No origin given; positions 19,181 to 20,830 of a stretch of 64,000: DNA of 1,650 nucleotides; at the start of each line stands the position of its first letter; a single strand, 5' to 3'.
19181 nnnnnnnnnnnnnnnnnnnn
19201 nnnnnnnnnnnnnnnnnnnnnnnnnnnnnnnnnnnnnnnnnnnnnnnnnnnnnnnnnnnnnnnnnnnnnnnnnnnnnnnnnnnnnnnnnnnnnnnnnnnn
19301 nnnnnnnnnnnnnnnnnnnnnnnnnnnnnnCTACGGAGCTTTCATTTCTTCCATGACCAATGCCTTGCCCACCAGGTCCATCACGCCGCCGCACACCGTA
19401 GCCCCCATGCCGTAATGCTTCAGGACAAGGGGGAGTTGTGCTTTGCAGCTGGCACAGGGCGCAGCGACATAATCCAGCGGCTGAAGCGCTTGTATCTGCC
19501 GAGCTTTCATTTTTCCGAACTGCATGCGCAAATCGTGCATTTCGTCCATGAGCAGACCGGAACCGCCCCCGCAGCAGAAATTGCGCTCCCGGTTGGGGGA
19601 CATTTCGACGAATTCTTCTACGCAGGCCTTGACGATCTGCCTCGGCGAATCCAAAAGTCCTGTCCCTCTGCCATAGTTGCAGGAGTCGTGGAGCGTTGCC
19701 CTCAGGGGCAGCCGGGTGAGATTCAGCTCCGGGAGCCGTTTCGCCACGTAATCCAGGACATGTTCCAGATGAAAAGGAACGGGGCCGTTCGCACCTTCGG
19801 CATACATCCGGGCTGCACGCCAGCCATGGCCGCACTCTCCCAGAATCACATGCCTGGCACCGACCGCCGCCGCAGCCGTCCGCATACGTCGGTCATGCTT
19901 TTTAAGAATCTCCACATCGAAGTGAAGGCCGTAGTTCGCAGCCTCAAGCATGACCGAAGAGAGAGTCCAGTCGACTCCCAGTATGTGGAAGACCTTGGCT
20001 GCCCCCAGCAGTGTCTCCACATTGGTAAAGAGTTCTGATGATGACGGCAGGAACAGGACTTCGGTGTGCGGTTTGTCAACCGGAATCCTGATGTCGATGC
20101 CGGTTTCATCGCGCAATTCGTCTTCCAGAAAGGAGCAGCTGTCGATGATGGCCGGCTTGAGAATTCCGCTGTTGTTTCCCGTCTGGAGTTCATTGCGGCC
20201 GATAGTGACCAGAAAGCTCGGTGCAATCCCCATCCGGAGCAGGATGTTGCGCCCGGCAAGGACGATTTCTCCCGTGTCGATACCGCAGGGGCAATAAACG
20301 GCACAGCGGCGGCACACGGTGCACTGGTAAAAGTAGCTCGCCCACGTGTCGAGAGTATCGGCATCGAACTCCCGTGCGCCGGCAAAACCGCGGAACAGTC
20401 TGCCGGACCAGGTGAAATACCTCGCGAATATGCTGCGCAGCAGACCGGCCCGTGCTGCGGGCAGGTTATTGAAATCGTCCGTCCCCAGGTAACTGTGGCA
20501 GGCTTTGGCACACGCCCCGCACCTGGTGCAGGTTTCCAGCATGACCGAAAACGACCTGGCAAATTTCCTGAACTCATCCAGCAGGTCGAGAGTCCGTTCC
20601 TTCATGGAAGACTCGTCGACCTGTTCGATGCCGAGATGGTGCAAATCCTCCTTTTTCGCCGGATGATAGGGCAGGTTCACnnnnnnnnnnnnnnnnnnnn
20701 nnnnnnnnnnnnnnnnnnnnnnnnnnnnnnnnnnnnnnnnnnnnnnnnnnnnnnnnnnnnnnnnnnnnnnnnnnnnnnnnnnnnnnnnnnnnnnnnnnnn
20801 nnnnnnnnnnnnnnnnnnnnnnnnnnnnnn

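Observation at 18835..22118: DsrC sulfur carrier plus minimal DsrMK module operonic with a NifX/orange-protein-like gene inside the molybdenum island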

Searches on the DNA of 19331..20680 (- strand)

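Call 18: search_rna_families(sources=[L006, L007, L008, L009, L010, L011, L086], threshold=gathering)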
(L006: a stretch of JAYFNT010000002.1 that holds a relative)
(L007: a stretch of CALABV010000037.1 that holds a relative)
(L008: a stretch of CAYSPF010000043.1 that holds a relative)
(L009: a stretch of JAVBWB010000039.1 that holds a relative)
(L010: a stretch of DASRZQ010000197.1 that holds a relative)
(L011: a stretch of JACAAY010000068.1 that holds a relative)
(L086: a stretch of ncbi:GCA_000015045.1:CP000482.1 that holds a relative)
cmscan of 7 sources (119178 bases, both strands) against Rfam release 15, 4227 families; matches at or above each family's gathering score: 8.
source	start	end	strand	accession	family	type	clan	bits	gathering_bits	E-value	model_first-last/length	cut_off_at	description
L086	8720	8765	+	RF01713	Moco-II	Cis-reg;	-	62.8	35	1.2e-08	1-46/46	no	Moco-II RNA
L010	5213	5257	+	RF01713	Moco-II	Cis-reg;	-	57.1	35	2.6e-07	1-46/46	no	Moco-II RNA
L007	3315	3360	+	RF01713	Moco-II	Cis-reg;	-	54.6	35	1e-06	1-46/46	no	Moco-II RNA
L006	8457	8502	+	RF01713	Moco-II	Cis-reg;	-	52.6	35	2.9e-06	1-46/46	no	Moco-II RNA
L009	8475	8520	+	RF01713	Moco-II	Cis-reg;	-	50.5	35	8.6e-06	1-46/46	no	Moco-II RNA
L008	6077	6122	+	RF01713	Moco-II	Cis-reg;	-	49.6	35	1.4e-05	1-46/46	no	Moco-II RNA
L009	12772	12817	+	RF01713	Moco-II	Cis-reg;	-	48.6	35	2.5e-05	1-46/46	no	Moco-II RNA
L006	12670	12715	+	RF01713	Moco-II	Cis-reg;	-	48.4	35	2.6e-05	1-46/46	no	Moco-II RNA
